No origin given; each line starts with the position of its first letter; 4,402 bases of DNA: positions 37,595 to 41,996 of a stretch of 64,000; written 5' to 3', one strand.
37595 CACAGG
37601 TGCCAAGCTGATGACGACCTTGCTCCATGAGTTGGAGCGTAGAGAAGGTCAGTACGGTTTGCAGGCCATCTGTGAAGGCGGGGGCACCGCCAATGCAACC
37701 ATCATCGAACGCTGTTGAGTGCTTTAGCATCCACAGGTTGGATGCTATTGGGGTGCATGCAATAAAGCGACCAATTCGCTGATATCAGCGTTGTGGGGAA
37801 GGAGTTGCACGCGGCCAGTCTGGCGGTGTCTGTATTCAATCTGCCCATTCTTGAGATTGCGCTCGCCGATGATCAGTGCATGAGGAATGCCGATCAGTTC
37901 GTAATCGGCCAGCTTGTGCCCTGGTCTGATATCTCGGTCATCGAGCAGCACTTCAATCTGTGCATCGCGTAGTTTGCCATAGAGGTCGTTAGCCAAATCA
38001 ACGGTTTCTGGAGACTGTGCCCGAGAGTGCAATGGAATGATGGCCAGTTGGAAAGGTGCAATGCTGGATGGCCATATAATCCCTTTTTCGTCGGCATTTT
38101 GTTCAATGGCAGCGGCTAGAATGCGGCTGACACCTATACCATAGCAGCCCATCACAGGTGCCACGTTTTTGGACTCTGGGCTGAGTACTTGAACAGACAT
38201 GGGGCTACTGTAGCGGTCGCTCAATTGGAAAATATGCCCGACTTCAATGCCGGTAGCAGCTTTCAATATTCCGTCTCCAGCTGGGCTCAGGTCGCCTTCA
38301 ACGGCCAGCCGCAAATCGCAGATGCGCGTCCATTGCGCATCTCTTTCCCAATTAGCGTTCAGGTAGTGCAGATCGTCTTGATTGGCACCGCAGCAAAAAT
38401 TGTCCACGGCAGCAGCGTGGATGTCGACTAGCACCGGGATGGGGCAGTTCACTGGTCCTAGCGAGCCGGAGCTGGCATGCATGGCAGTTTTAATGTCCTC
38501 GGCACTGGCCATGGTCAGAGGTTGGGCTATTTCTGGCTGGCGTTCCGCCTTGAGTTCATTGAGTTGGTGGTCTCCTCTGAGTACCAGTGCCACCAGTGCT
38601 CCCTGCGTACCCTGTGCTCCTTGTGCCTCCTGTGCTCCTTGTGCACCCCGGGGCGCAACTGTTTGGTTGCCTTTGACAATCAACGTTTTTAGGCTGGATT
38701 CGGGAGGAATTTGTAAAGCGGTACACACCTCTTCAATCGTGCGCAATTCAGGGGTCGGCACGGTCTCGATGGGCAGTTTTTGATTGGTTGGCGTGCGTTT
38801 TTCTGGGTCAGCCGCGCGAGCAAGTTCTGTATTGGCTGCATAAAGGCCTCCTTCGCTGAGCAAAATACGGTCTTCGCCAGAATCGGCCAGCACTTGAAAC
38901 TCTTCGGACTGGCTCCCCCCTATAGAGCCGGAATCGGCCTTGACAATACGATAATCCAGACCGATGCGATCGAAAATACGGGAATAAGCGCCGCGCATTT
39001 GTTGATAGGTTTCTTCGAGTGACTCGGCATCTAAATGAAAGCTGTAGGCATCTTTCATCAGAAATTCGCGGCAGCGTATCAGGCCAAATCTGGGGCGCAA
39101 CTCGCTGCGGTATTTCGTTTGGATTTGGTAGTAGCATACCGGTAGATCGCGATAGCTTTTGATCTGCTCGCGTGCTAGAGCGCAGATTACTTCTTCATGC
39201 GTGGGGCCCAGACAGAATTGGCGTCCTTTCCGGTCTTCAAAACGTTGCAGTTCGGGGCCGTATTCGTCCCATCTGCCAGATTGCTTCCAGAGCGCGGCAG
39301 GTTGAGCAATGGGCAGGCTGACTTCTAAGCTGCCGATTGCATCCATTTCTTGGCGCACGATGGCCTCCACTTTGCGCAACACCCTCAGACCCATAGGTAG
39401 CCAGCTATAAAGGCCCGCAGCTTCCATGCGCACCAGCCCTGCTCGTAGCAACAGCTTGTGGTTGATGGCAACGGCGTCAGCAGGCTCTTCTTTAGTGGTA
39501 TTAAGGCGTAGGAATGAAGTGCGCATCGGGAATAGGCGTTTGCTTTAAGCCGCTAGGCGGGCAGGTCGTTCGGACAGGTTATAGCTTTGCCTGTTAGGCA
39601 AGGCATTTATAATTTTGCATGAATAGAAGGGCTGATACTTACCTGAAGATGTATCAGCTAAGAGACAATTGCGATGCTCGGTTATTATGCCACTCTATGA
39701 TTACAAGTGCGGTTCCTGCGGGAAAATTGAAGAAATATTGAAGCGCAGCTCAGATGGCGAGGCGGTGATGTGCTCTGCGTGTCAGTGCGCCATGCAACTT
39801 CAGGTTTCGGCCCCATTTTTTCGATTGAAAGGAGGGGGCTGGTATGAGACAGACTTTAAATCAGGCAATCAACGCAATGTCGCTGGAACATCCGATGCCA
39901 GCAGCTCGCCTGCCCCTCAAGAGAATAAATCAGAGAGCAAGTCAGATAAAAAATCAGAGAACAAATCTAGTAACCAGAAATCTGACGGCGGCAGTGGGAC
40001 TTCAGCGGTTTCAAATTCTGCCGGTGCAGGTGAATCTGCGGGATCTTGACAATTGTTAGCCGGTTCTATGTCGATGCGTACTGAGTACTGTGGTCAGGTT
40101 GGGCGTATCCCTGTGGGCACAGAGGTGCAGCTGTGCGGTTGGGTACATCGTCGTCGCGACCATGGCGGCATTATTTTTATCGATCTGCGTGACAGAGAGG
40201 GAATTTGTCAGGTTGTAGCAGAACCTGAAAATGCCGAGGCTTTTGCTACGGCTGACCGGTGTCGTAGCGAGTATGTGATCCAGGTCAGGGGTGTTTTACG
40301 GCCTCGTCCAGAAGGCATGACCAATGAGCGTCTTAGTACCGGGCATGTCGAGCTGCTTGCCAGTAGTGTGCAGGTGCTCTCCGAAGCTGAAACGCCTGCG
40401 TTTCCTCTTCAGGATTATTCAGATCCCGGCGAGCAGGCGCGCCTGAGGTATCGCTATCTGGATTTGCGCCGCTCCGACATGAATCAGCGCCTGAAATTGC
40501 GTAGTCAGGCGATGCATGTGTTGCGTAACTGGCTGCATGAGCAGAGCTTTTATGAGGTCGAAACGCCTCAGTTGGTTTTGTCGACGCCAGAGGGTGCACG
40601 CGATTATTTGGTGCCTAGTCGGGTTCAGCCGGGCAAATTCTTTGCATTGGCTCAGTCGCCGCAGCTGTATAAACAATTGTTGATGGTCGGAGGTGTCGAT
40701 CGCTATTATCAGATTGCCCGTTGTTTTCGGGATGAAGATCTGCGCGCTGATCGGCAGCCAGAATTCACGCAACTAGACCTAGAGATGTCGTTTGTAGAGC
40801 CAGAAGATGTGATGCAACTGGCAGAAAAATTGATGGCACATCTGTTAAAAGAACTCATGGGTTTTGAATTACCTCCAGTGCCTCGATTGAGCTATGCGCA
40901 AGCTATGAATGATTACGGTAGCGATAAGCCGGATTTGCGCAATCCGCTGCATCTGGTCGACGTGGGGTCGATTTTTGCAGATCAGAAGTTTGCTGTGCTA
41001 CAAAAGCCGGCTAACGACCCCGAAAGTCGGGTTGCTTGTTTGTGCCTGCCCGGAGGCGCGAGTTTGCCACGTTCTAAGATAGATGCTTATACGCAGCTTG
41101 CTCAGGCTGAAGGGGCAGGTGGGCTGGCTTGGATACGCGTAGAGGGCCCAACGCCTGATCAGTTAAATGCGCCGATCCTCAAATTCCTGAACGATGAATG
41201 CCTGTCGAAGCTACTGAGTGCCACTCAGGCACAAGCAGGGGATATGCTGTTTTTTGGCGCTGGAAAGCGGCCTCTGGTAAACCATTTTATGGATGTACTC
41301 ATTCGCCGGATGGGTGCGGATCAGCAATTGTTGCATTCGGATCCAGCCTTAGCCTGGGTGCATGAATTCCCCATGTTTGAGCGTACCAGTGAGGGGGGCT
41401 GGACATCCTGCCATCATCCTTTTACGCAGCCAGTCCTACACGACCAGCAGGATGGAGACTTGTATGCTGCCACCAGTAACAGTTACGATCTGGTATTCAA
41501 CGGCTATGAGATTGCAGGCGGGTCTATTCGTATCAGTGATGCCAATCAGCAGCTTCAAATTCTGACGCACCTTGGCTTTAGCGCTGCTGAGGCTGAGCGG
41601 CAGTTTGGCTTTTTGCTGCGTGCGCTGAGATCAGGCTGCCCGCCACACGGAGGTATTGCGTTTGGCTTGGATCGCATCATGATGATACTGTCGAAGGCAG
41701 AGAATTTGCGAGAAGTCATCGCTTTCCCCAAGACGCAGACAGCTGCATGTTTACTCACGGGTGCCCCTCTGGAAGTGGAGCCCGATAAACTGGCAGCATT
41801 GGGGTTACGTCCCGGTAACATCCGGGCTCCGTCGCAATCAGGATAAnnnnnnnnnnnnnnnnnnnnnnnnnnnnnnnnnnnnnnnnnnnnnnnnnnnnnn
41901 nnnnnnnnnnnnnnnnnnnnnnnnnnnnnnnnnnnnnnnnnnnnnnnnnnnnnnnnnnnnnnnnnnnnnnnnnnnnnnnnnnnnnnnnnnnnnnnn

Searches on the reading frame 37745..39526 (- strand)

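Call 19: search_protein_families(library=ncbifam, proteins=[window:37745-39526:-], max_evalue=0.00001)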
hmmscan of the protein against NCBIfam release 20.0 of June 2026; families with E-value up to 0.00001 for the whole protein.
window:37745-39526:- (593 aa): 10 families
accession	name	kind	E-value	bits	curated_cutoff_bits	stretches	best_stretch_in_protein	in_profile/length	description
NF006625.0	PRK09194.1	equivalog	3.3e-224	745.9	558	1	1-579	1-552/559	proline--tRNA ligase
TIGR00409.1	proS_fam_II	equivalog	1.3e-207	691.2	306.7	1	1-579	1-559/568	proline--tRNA ligase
NF008979.1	PRK12325.1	exception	1.5e-149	498.6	550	2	1-225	1-225/437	proline--tRNA ligase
TIGR00408.1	proS_fam_I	equivalog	1.5e-46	159.4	437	2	417-573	209-365/475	proline--tRNA ligase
TIGR00418.1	thrS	equivalog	1.4e-31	110.1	383.65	2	22-191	172-345/565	threonine--tRNA ligase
NF003068.0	PRK03991.1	equivalog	5.8e-17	61.3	484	1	466-577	470-576/613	threonine--tRNA ligase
NF003211.1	PRK04173.1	equivalog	7.3e-14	51.5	312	1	463-571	328-440/454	glycine--tRNA ligase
TIGR00442.1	hisS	equivalog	4.1e-11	42.5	286.75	0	38-160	5-125/406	histidine--tRNA ligase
TIGR00389.1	glyS_dimeric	equivalog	9.4e-11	40.9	243.3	0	478-572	457-548/565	glycine--tRNA ligase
TIGR00414.1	serS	equivalog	7.2e-06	25.2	301.65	0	69-206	195-332/418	serine--tRNA ligase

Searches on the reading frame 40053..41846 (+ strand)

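Call 19: search_protein_families(library=ncbifam, proteins=[window:40053-41846:+], max_evalue=0.00001)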
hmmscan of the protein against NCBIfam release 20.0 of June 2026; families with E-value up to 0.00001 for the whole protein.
window:40053-41846:+ (597 aa): 15 families
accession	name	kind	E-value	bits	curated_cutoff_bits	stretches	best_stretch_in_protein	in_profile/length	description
NF001750.0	PRK00476.1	equivalog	2e-232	772.7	443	1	6-586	2-585/590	aspartate--tRNA ligase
TIGR00459.1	aspS_bact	equivalog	4.5e-211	702.2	373.85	1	8-585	2-581/586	aspartate--tRNA ligase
NF009460.0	PRK12820.1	equivalog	3.6e-153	511.4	1379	1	11-585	24-615/723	bifunctional aspartyl-tRNA synthetase/aspartyl/glutamyl-tRNA amidotransferase subunit C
NF003483.0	PRK05159.1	equivalog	1.6e-73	248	353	2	8-268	3-258/438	aspartate--tRNA(Asn) ligase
TIGR00458.1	aspS_nondisc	equivalog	5.4e-65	220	368.4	2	22-268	12-253/428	aspartate--tRNA(Asn) ligase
NF001756.1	PRK00484.1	subfamily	4.8e-44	150.8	468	2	22-270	51-292/488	lysine--tRNA ligase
TIGR00499.1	lysS_bact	equivalog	3.8e-40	138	427.6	2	23-272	54-297/496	lysine--tRNA ligase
NF003037.0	PRK03932.1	equivalog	9.4e-40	136.9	414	2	21-269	15-263/451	asparagine--tRNA ligase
NF002821.0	PRK02983.1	equivalog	1.2e-38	132.7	742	2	10-263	647-894/1102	bifunctional lysylphosphatidylglycerol synthetase/lysine--tRNA ligase LysX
TIGR00457.1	asnS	equivalog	5.2e-37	127.7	342.6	2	21-269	15-265/455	asparagine--tRNA ligase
NF009101.0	PRK12445.1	subfamily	1.1e-27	96.8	1026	1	24-289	67-321/505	lysine--tRNA ligase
TIGR00462.1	genX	equivalog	7.6e-24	84.7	286.9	2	147-292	1-146/304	EF-P lysine aminoacylase EpmA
NF006828.0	PRK09350.1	equivalog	1.9e-20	73.4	264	2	473-560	231-322/325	elongation factor P--(R)-beta-lysine ligase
NF005052.0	PRK06462.1-1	equivalog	4.3e-13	49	368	1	113-268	16-173/353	asparagine synthetase A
NF005054.0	PRK06462.1-4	equivalog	4e-11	42.5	309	1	133-269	11-156/318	asparagine synthetase A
